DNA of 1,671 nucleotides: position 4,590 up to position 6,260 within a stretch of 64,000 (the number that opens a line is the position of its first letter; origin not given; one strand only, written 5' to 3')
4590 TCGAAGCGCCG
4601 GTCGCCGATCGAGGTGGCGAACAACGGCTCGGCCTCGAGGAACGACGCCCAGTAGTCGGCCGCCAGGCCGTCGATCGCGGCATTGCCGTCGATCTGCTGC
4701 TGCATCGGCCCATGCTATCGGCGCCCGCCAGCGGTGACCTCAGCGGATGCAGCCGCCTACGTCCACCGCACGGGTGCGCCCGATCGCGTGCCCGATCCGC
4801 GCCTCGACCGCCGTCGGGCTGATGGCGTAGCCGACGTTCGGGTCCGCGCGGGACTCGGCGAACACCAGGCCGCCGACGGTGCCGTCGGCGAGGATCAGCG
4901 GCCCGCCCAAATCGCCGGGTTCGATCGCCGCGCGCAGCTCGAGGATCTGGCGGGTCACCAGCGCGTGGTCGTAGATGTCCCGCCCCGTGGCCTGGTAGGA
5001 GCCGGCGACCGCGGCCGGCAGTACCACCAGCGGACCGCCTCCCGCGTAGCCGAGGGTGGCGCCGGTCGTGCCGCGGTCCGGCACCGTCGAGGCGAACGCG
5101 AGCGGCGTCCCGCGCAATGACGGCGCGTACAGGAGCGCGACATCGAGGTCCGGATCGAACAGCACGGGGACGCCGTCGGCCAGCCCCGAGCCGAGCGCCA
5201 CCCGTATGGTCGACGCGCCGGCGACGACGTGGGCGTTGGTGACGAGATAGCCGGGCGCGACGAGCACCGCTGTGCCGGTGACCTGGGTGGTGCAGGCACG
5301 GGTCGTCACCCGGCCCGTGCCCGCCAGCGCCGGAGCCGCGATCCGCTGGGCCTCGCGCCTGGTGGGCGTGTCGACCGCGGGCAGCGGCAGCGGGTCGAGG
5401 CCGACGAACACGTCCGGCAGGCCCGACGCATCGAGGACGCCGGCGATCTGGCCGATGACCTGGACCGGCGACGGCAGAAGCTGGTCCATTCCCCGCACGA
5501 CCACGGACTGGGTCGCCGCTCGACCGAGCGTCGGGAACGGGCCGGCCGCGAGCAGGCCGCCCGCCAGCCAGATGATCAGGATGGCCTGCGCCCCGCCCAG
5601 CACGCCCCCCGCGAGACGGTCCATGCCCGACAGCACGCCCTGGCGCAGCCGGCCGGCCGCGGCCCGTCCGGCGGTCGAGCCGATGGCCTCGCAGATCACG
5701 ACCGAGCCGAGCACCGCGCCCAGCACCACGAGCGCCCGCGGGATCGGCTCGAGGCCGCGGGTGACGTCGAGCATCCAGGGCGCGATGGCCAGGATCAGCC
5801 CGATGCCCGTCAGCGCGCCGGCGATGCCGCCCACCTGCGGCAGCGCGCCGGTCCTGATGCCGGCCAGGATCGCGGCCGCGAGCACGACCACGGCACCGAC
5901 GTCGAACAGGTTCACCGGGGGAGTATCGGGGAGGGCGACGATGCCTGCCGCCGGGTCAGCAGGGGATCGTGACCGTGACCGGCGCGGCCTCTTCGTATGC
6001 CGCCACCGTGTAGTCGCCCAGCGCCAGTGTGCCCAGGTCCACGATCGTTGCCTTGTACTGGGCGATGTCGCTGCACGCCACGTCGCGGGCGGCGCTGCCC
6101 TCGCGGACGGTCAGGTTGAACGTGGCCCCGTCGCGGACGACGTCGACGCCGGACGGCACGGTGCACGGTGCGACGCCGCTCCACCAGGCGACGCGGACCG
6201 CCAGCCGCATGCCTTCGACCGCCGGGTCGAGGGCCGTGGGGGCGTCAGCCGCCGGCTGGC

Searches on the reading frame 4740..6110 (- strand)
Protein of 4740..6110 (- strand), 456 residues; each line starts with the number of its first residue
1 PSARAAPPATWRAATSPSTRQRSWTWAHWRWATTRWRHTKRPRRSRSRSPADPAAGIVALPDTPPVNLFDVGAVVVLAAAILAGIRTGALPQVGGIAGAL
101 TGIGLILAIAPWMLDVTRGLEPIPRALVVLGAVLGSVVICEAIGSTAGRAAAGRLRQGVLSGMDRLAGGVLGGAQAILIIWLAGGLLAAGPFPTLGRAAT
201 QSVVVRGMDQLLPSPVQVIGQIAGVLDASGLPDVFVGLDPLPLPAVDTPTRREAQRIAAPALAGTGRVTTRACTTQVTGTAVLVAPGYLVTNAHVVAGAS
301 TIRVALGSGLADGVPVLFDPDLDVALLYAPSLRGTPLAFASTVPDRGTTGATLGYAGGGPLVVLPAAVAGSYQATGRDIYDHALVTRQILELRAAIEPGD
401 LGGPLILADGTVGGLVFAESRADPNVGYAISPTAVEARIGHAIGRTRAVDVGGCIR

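Call 15: search_protein_families(library=pfam, proteins=[window:4740-6110:-], max_evalue=0.001)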
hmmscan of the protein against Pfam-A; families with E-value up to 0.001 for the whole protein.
window:4740-6110:- (456 aa): 3 families
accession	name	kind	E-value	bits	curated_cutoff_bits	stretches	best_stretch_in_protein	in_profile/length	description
PF13365.12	Trypsin_2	-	7.4e-15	56.4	27.6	1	279-415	1-144/144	Trypsin-like peptidase domain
PF02674.22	Colicin_V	-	7.8e-12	45.8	29.3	1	69-211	1-142/144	Colicin V production protein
PF00089.32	Trypsin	-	8.1e-08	32.8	20.6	0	376-429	152-210/220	Trypsin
